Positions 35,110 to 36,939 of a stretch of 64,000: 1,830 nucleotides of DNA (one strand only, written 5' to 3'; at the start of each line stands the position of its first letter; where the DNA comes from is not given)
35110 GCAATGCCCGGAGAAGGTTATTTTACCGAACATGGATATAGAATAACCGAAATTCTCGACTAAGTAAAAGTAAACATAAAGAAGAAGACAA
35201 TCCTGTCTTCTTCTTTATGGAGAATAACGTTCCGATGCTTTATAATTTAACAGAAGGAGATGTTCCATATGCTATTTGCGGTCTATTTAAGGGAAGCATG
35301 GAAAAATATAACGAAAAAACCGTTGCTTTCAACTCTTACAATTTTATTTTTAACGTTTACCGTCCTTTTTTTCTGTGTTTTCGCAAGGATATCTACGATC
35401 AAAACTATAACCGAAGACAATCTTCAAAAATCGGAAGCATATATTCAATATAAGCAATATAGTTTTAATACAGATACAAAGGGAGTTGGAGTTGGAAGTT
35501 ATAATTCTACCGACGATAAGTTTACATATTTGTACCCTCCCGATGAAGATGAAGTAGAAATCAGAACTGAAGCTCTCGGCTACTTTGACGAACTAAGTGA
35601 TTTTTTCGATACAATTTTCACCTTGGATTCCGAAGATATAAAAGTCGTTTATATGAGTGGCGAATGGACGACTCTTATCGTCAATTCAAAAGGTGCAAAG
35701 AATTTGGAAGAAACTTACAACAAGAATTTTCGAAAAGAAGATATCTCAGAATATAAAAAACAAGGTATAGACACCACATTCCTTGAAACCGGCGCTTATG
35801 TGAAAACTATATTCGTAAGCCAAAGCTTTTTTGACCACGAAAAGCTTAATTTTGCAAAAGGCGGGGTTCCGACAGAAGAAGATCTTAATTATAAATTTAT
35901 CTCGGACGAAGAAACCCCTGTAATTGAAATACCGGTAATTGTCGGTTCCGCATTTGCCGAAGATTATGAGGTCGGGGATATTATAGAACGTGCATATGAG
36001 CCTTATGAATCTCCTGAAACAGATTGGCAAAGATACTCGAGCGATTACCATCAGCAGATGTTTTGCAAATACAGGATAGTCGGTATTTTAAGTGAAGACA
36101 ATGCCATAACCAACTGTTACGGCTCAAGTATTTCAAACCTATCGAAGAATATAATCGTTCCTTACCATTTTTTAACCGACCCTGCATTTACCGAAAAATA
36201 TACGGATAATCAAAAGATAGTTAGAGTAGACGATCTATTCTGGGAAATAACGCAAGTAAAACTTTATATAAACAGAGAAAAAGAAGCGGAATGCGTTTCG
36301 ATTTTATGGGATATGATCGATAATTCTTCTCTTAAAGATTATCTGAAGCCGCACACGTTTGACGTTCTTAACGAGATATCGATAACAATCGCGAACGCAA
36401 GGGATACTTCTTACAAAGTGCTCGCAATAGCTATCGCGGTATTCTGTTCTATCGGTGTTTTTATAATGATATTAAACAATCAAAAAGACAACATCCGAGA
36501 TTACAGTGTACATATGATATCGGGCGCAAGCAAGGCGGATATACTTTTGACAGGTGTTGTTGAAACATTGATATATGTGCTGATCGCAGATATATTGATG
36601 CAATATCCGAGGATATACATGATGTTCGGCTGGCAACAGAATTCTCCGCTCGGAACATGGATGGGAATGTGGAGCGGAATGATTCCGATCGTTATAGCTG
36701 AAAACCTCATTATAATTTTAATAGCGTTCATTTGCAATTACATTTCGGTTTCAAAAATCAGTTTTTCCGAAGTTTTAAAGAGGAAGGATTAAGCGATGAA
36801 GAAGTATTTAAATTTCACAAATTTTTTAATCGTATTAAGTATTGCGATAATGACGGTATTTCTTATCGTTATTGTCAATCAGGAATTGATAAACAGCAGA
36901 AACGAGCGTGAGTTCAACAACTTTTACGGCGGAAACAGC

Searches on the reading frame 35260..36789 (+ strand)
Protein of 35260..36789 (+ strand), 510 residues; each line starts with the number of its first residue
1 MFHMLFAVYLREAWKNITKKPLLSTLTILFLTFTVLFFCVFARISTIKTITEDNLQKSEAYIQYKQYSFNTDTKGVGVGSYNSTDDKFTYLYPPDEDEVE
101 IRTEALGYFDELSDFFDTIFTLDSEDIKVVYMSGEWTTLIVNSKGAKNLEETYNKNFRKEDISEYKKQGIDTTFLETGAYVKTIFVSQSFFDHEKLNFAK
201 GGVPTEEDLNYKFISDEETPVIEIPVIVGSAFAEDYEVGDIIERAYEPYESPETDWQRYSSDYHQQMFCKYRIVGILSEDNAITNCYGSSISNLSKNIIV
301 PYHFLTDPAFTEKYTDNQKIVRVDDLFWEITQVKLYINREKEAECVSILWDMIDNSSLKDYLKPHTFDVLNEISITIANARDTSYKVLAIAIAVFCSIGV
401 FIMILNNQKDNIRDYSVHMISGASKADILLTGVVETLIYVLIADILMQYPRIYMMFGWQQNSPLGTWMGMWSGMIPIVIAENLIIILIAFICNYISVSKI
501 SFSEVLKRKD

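Call 5: search_protein_families(library=pfam, proteins=[window:35260-36789:+], max_evalue=1)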
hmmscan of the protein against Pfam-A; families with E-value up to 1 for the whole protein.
window:35260-36789:+ (510 aa): 1 family
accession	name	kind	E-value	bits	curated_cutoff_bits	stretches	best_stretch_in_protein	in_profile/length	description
PF02687.27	FtsX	-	0.0043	17.5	25.5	1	387-443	2-58/120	FtsX-like permease C-terminal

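Call 6: search_protein_families(library=ncbifam, proteins=[window:35260-36789:+], max_evalue=1)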
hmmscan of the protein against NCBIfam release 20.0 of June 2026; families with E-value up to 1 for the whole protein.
window:35260-36789:+ (510 aa): 0 families

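Call 24: search_protein_families(library=padloc, proteins=[window:35260-36789:+], max_evalue=1)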
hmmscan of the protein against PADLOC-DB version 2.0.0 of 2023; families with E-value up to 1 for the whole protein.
window:35260-36789:+ (510 aa): 0 families

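Call 30: find_homologous_proteins(query=window:35260-36789:+, max_evalue=0.001)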
Query window:35260-36789:+ (510 aa): 3 proteins with E <= 0.001 among 8000 candidates.
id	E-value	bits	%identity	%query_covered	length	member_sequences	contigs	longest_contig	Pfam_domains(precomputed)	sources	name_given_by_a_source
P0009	0.0e+0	1140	100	99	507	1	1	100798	-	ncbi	-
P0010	1.9e-272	922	82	99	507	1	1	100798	-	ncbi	-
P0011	1.2e-190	653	60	99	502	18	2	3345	-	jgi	-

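Call 38: find_related_loci(query=A5, collection=genome_contigs, flank=10000)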
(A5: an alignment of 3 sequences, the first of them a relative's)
Query A5 (507 aa) in genome_contigs; peptide patterns used: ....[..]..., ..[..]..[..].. (x = any residue, [..] = any of these).
33 stretches matched a pattern, but none encodes a relative of the query by tblastn (E <= 1e-3).

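Call 48: predict_structure(alignment_id=A5)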
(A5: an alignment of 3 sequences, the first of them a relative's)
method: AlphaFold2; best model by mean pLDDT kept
length: 507 residues; sequences in the alignment: 3
mean_pLDDT: 30.7   pTM: 0.20
mean pLDDT of the five models: 30.7, 30.5, 30.5, 29.8, 29.7
residues with pLDDT >= 90: 0; 70-90: 0; 50-70: 1; < 50: 506
segments of 3 or more residues with pLDDT < 50: 1-155, 157-507
pLDDT, mean of each block of 10 residues (from residue 1): 39 38 43 37 27 25 24 27 25 32 27 28 26 26 34 45 36 33 28 25 28 23 21 22 29 30 26 25 28 28 32 31 27 28 30 31 35 33 32 32 29 28 33 36 32 30 32 36 40 36 36
secondary structure, 60 per line:
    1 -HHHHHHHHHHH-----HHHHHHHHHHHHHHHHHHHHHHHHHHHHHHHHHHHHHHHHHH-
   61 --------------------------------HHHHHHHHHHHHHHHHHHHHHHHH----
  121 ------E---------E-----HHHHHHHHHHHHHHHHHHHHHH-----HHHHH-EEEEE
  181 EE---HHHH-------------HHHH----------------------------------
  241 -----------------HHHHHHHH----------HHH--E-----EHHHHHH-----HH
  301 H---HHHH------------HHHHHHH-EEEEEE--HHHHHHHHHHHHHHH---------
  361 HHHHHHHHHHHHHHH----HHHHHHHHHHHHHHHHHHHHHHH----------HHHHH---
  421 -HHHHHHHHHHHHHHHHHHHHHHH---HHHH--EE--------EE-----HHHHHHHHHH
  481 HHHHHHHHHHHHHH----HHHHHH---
elements in order: H2-12 H18-59 H93-116 H143-164 H170-174 E176-182 H186-189 H203-206 H258-265 H288-293 H305-308 H321-327 E329-334 H337-351 H361-375 H380-402 H413-417 H422-444 H448-451 H471-494 H499-504
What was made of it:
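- On FtsX/MacB type VII ABC permeases (partner proteins P509, P510, F384): The AF2 model of P510 failed (pLDDT 30.7, call 48), so the fold is untested.
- Tried and rejected: The AF2 model failed (pLDDT 30.7, call 48), so the ectodomain fold could not be classified.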

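Call 49: search_solved_structures(query=A5, max_evalue=1)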
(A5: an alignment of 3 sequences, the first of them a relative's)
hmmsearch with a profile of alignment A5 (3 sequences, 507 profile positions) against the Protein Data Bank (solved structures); distinct sequences matched with E-value up to 1: 2.
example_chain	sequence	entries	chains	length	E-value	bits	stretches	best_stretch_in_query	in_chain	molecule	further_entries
8zkk_B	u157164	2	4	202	0.064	15.1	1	266-336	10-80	adaptor gp12 | adaptor of release VP1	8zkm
5gko_A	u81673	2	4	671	0.62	11.8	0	383-443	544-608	Macrolide export ATP-binding/permease protein MacB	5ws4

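Call 70: search_dna_similar(query=window:35269-36789:+, collection=plasmids, mode=protein, max_evalue=0.01, max_rows=15)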
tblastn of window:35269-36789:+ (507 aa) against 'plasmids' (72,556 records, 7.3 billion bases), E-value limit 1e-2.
Records with a match: 2; places in all: 2; records where one place covers at least 80% of the query: 0.
Best place of each record, by identity: <60% 2.
By first word of the organism name: Bacillus 2.
By predicted mobility (MOB-suite, as given by PLSDB): non-mobilizable 1; conjugative 1.
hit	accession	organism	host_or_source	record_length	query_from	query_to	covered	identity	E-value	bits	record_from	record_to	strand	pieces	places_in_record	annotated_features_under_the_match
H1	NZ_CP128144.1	Bacillus mycoides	bacterial isolate,field soil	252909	88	442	70%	25.0%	3e-3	48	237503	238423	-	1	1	permease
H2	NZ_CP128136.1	Bacillus mycoides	bacterial isolate,field soil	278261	88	442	70%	25.0%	3e-3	48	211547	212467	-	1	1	permease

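Call 72: get_annotated_region(hit=H1, flank=6000)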
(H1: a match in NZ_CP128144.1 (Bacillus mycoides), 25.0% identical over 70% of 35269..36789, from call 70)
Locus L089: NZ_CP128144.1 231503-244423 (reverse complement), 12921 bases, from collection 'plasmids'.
description: Bacillus mycoides strain SIN3.2 plasmid unnamed2, complete sequence
organism: Bacillus mycoides (NCBI taxid 1405)
taxonomy: Bacteria; Bacillota; Bacilli; Bacillales; Bacillaceae; Bacillus; Bacillus mycoides
host: -; source: bacterial isolate,field soil; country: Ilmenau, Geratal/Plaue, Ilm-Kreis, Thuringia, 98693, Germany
typing (MOB-suite, as given by PLSDB): non-mobilizable
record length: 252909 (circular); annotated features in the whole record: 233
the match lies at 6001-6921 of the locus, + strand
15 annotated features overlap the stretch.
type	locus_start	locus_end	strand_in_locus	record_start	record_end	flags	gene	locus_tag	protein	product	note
CDS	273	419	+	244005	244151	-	-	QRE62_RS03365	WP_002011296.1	BC1881 family protein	-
CDS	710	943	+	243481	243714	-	-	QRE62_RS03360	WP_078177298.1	hypothetical protein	-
CDS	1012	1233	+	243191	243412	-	-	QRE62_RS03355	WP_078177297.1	DUF2642 domain-containing protein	-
CDS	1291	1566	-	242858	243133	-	-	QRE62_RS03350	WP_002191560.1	hypothetical protein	-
CDS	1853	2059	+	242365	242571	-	-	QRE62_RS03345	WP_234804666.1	zinc-ribbon domain-containing protein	-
CDS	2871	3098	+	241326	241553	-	-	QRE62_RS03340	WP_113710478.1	methyltransferase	-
CDS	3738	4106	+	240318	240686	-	-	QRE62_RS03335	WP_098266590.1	hypothetical protein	-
CDS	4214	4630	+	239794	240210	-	-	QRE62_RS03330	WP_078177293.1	hypothetical protein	-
CDS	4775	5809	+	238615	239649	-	-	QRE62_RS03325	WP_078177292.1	ABC transporter permease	-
CDS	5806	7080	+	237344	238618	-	-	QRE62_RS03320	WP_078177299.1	permease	-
CDS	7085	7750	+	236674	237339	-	-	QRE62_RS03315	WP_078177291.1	ABC transporter ATP-binding protein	-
CDS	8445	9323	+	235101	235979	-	-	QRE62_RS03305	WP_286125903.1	hypothetical protein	-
CDS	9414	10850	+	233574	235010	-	-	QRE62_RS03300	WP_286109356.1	IS4 family transposase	-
CDS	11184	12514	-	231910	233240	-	-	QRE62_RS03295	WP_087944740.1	IS3 family transposase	-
CDS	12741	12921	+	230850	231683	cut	-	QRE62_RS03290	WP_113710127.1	DUF2785 domain-containing protein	-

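Call 78: search_protein_families(library=pfam, proteins=[L089:3738-4103:+, L089:4214-4627:+, L089:4775-5806:+, L089:5806-7077:+, L089:7085-7747:+], max_evalue=1)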
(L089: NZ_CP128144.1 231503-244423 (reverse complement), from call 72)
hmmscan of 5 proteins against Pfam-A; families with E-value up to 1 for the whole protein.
L089:3738-4103:+ (122 aa): 1 family
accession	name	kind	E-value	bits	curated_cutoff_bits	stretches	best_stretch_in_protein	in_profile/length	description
PF08139.17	LPAM_1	-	0.14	13.1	20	1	1-18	1-17/18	Prokaryotic membrane lipoprotein lipid attachment site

L089:4214-4627:+ (138 aa): 0 families

L089:4775-5806:+ (344 aa): 3 families
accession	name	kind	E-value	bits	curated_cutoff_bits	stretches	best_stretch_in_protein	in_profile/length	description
PF02687.27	FtsX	-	3.7e-06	27.4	25.5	1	227-335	2-118/120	FtsX-like permease C-terminal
PF12704.14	MacB_PCD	-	5.7e-05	23.9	27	1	80-182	82-189/207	MacB-like periplasmic core domain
PF16020.10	Deltameth_res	-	0.22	11.8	27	1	304-332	19-46/52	Deltamethrin resistance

L089:5806-7077:+ (424 aa): 1 family
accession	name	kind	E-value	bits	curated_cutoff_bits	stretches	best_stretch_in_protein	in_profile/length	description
PF14584.11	DUF4446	-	0.094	13.2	27.4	1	19-94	3-78/150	Protein of unknown function (DUF4446)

L089:7085-7747:+ (221 aa): 25 families
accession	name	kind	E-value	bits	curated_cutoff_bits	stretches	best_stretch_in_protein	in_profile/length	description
PF00005.33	ABC_tran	-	1.6e-35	123.1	25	1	21-169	1-136/137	ABC transporter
PF13304.12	AAA_21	-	1.4e-07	32.3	27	2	109-203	209-302/304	AAA domain, putative AbiEii toxin, Type IV TA system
PF02463.25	SMC_N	-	0.00011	22.1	40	1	32-214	25-212/220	RecF/RecN/SMC N terminal domain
PF01926.29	MMR_HSR1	-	0.0018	18.8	21.9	1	35-75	3-42/113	50S ribosome-binding GTPase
PF13555.12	AAA_29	-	0.0028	17.8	27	1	26-48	17-39/61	P-loop containing region of AAA domain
PF03266.21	NTPase_1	-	0.005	17.1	23.9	0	151-216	88-150/168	NTPase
PF03193.22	RsgA_GTPase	-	0.0058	16.9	30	1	22-56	98-131/174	RsgA GTPase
PF13401.12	AAA_22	-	0.011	16.4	27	1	30-70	4-33/130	AAA domain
PF09818.15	ABC_ATPase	-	0.011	15.2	23.2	0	124-172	139-188/283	P-loop domain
PF25199.1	nSTAND_NTPase5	-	0.014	15.6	34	1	20-52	28-62/145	Novel STAND NTPase 5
PF13238.12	AAA_18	-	0.03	15.2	29.4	1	36-74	3-36/128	AAA domain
PF13191.12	AAA_16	-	0.032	15.2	32.6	1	29-57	22-51/167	AAA ATPase domain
PF13604.12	AAA_30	-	0.038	14.2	27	1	30-56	17-43/191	AAA domain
PF24883.2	NPHP3_N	-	0.04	14.5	24.8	1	30-74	21-68/164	Nephrocystin 3, N-terminal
PF20703.3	nSTAND1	-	0.04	14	27.1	1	17-59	19-59/379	Novel STAND NTPase 1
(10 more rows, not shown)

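Call 79: search_protein_families(library=ncbifam, proteins=[L089:3738-4103:+, L089:4214-4627:+, L089:4775-5806:+, L089:5806-7077:+, L089:7085-7747:+], max_evalue=1)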
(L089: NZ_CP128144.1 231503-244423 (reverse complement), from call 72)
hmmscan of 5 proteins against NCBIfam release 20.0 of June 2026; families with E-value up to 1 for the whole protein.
L089:3738-4103:+ (122 aa): 1 family
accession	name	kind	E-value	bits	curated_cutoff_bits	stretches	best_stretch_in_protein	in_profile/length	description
NF058647.1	lipo_LytA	equivalog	0.051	13.8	110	1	1-33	1-34/107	acidic lipoprotein LytA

L089:4214-4627:+ (138 aa): 0 families

L089:4775-5806:+ (344 aa): 0 families

L089:5806-7077:+ (424 aa): 1 family
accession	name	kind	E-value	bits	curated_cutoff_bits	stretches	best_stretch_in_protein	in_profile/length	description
TIGR01654.1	bact_immun_7tm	subfamily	0.00075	18.1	189.35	1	248-419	110-284/681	bacteriocin-associated integral membrane protein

L089:7085-7747:+ (221 aa): 200 families (the best 25 are shown)
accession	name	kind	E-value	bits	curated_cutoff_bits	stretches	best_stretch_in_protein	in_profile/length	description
TIGR02211.1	LolD_lipo_ex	equivalog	1.2e-69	234.2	307.75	1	2-219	2-220/221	lipoprotein-releasing ABC transporter ATP-binding protein LolD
TIGR03608.1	L_ocin_972_ABC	subfamily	9.7e-68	227.7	254.85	1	5-213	2-206/206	putative bacteriocin export ABC transporter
NF007826.0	PRK10535.1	equivalog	1.1e-64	218.9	966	1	2-218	5-221/648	macrolide ABC transporter ATP-binding protein/permease MacB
NF038007.1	ABC_ATP_DarD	equivalog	6.7e-64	215.3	375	1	1-217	1-217/218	darobactin export ABC transporter ATP-binding protein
NF008639.0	PRK11629.1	equivalog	1.6e-62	211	360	1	3-220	8-226/234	lipoprotein-releasing ABC transporter ATP-binding protein LolD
TIGR02673.1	FtsE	equivalog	2e-62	210.7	264.85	1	1-216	1-213/214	cell division ATP-binding protein FtsE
NF040933.2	ABC_arch_GlcV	equivalog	1.4e-57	195.2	450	1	2-219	3-221/357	glucose ABC transporter ATP-binding protein GlcV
TIGR02982.1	heterocyst_DevA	subfamily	2e-56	191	295.8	1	2-218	2-219/220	ABC exporter ATP-binding subunit, DevA family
TIGR02314.1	ABC_MetN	equivalog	8.7e-53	179.5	499.7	1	1-221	1-222/343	methionine ABC transporter ATP-binding protein MetN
NF007879.0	PRK10584.1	equivalog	8.7e-52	176.1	336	1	3-220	8-226/228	putative ABC transporter ATP-binding protein YbbA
TIGR02315.1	ABC_phnC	equivalog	9.1e-52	175.9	266.1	1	1-218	1-224/243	phosphonate ABC transporter ATP-binding protein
NF043075.1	MMSYN1_0197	equivalog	9.3e-51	172.8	550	1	1-219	2-212/341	spermidine/putrescine ABC transporter ATP-binding protein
NF006987.0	PRK09452.1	equivalog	7.9e-50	169.6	482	1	1-220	17-228/378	spermidine/putrescine ABC transporter ATP-binding protein PotA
TIGR03265.1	PhnT2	equivalog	1.6e-47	162.5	457.7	1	3-219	6-214/353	putative 2-aminoethylphosphonate ABC transporter ATP-binding protein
TIGR00968.1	3a0106s01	subfamily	1.9e-47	161.8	342.75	1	2-219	1-210/237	sulfate ABC transporter ATP-binding protein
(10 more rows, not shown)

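Call 83: search_dna_similar(query=L089:4214-4627:+, collection=plasmids, mode=protein, max_evalue=0.1, max_rows=30, rows=spread)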
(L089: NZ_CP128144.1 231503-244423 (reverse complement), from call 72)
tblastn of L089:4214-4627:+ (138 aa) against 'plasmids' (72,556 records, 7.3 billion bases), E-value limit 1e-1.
Records with a match: 14; places in all: 14; records where one place covers at least 80% of the query: 8.
Best place of each record, by identity: >=99% 2; 95-99% 2; <60% 10.
By first word of the organism name: Bacillus 10; Paenibacillus 2; Priestia 1; Sarcina 1.
By predicted mobility (MOB-suite, as given by PLSDB): non-mobilizable 13; conjugative 1.
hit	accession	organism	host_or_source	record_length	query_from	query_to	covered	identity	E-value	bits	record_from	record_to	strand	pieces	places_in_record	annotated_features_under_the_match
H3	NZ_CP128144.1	Bacillus mycoides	bacterial isolate,field soil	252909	1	138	100%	100.0%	1e-86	281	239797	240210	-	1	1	hypothetical protein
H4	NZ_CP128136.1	Bacillus mycoides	bacterial isolate,field soil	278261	1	138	100%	100.0%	1e-86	281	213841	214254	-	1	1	hypothetical protein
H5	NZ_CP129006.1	Bacillus cereus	cattle,Isolated from the spleen of ...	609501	1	138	100%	96.4%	1e-82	270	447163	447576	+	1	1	hypothetical protein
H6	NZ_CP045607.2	Bacillus cereus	Whole organism,soil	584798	1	138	100%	95.7%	4e-82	268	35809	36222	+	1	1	hypothetical protein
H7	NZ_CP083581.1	Bacillus sp. PM8313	Pagrus major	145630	11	137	92%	40.9%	1e-13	73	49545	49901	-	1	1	hypothetical protein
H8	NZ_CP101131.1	Bacillus sp. KRF7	Sebastes schlegelii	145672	11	137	92%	40.9%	1e-13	73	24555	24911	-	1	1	hypothetical protein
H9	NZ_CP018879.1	Priestia megaterium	Camellia oleifera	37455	13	137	91%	36.6%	2e-8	58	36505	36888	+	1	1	hypothetical protein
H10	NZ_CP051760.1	Sarcina sp. JB2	Pan troglodytes verus (Western ...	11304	10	137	93%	34.4%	4e-9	60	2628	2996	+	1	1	hypothetical protein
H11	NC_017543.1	Paenibacillus polymyxa M1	-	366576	33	137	76%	38.0%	7e-8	57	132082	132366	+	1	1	hypothetical protein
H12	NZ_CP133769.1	Paenibacillus polymyxa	soybean,single cell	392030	33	137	76%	38.0%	7e-8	57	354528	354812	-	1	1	hypothetical protein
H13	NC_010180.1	Bacillus mycoides KBAB4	-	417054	30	137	78%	34.9%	2e-4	47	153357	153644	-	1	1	hypothetical protein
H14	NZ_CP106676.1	Bacillus cereus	cell culture,soil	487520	30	137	78%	32.4%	3e-2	40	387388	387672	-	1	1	hypothetical protein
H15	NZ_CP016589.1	Bacillus thuringiensis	Mono isolate,Ginseng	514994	30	137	78%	32.4%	3e-2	40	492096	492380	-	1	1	hypothetical protein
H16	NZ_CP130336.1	Bacillus cereus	metagenomic assembly,Wenzhou, China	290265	30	137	78%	32.4%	3e-2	40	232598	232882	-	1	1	hypothetical protein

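Call 84: search_dna_similar(query=L089:5806-7077:+, collection=plasmids, mode=protein, max_evalue=0.001, max_rows=40, rows=spread)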
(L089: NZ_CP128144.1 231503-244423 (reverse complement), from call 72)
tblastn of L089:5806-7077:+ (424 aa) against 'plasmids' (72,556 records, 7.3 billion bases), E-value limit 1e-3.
Records with a match: 21; places in all: 21; records where one place covers at least 80% of the query: 10.
Best place of each record, by identity: >=99% 2; 95-99% 2; <60% 17.
By first word of the organism name: Bacillus 10; Clostridium 3; Paenibacillus 2; Sarcina 2; Priestia 1; Vagococcus 1; Terrisporobacter 1; Virgibacillus 1.
By predicted mobility (MOB-suite, as given by PLSDB): non-mobilizable 20; conjugative 1.
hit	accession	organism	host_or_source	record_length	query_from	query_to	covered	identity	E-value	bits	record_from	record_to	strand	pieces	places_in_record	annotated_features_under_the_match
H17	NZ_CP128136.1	Bacillus mycoides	bacterial isolate,field soil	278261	1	408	96%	99.8%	0e+0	689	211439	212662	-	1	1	permease | ABC transporter permease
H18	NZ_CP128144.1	Bacillus mycoides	bacterial isolate,field soil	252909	1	408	96%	99.8%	0e+0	689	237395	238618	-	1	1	permease | ABC transporter permease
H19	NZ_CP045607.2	Bacillus cereus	Whole organism,soil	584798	1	408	96%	95.8%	0e+0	664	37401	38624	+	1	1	permease | ABC transporter permease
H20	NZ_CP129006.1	Bacillus cereus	cattle,Isolated from the spleen of ...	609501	1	408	96%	95.3%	0e+0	656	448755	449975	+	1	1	ABC transporter permease (x2)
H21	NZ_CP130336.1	Bacillus cereus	metagenomic assembly,Wenzhou, China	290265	1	406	96%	50.4%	1e-105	350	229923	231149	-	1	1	ABC transporter permease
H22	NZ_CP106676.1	Bacillus cereus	cell culture,soil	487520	1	406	96%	50.1%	4e-105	348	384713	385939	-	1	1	ABC transporter permease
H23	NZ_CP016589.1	Bacillus thuringiensis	Mono isolate,Ginseng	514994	1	406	96%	49.9%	6e-105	348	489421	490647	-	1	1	ABC transporter permease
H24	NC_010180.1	Bacillus mycoides KBAB4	-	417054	1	406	96%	49.1%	5e-105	348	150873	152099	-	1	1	permease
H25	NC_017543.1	Paenibacillus polymyxa M1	-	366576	1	407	96%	33.4%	7e-47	180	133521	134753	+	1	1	ABC transporter permease (x2)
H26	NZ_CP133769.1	Paenibacillus polymyxa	soybean,single cell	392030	1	407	96%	33.4%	1e-46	179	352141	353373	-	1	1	ABC transporter permease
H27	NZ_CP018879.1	Priestia megaterium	Camellia oleifera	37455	42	362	76%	37.3%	1e-51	194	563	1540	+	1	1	hypothetical protein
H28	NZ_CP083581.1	Bacillus sp. PM8313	Pagrus major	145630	44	362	75%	37.2%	1e-59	217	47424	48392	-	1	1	hypothetical protein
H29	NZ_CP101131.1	Bacillus sp. KRF7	Sebastes schlegelii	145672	44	362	75%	37.2%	1e-59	217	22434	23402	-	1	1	hypothetical protein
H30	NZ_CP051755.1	Sarcina sp. JB2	Pan troglodytes verus (Western ...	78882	54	362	73%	34.1%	9e-40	159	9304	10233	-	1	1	hypothetical protein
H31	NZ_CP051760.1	Sarcina sp. JB2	Pan troglodytes verus (Western ...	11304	54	362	73%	34.1%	3e-39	157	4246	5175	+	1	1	hypothetical protein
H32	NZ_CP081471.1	Vagococcus fluvialis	Hymeniacidon perlevis,isolate,marine ...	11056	42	358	75%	23.5%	2e-10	70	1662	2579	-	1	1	hypothetical protein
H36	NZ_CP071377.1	Clostridium gasigenes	single colony,lamb meat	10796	71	251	43%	27.2%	3e-6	57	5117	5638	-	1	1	ABC transporter permease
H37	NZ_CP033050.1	Virgibacillus halodenitrificans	cell culture,Red Sea lagoons-Mangrove ...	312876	81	267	44%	24.8%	4e-4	50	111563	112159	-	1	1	hypothetical protein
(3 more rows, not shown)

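Call 89: search_protein_families(library=pfam, proteins=[L089:4214-4627:+], max_evalue=10)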
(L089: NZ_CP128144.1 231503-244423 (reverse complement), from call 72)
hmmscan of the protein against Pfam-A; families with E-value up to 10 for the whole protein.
L089:4214-4627:+ (138 aa): 0 families

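Call 90: search_protein_families(library=ncbifam, proteins=[L089:4214-4627:+], max_evalue=10)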
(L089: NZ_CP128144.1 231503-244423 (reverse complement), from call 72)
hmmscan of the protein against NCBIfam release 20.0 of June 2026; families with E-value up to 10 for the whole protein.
L089:4214-4627:+ (138 aa): 0 families

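Call 91: get_annotated_region(hit=H7, flank=4500)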
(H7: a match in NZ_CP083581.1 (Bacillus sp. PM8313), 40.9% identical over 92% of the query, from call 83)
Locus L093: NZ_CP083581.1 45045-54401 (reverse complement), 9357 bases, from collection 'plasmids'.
description: Bacillus sp. PM8313 plasmid unnamed, complete sequence
organism: Bacillus sp. PM8313 (NCBI taxid 2875710)
taxonomy: Bacteria; Bacillota; Bacilli; Bacillales; Bacillaceae; Bacillus; Bacillus sp. PM8313
host: -; source: Pagrus major; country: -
typing (MOB-suite, as given by PLSDB): non-mobilizable
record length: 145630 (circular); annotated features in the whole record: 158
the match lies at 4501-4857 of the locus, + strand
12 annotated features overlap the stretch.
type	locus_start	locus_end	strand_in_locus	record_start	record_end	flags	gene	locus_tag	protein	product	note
CDS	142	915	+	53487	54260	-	-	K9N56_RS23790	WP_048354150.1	hypothetical protein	-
CDS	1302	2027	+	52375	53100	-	-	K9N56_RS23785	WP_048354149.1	sigma-70 family RNA polymerase sigma factor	GO:0006352 - DNA-templated transcription initiation [Evidence IEA]; GO:0006355 - regulation of DNA-templated ...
CDS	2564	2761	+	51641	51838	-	-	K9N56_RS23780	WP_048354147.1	hypothetical protein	-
CDS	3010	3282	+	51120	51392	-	-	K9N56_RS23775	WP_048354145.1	hypothetical protein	-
CDS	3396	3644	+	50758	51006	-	-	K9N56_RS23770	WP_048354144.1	hypothetical protein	-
CDS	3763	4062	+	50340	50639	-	-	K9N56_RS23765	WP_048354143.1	hypothetical protein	-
CDS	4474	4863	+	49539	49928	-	-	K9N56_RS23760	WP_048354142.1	hypothetical protein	-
CDS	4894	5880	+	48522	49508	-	-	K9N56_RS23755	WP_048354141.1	ABC transporter permease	-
CDS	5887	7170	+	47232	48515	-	-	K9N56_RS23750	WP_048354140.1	hypothetical protein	-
CDS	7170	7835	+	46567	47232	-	-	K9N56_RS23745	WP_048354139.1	ABC transporter ATP-binding protein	-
CDS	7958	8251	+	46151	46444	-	-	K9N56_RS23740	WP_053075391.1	hypothetical protein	-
CDS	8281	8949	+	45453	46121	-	-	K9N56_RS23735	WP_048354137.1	SEC-C metal-binding domain-containing protein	-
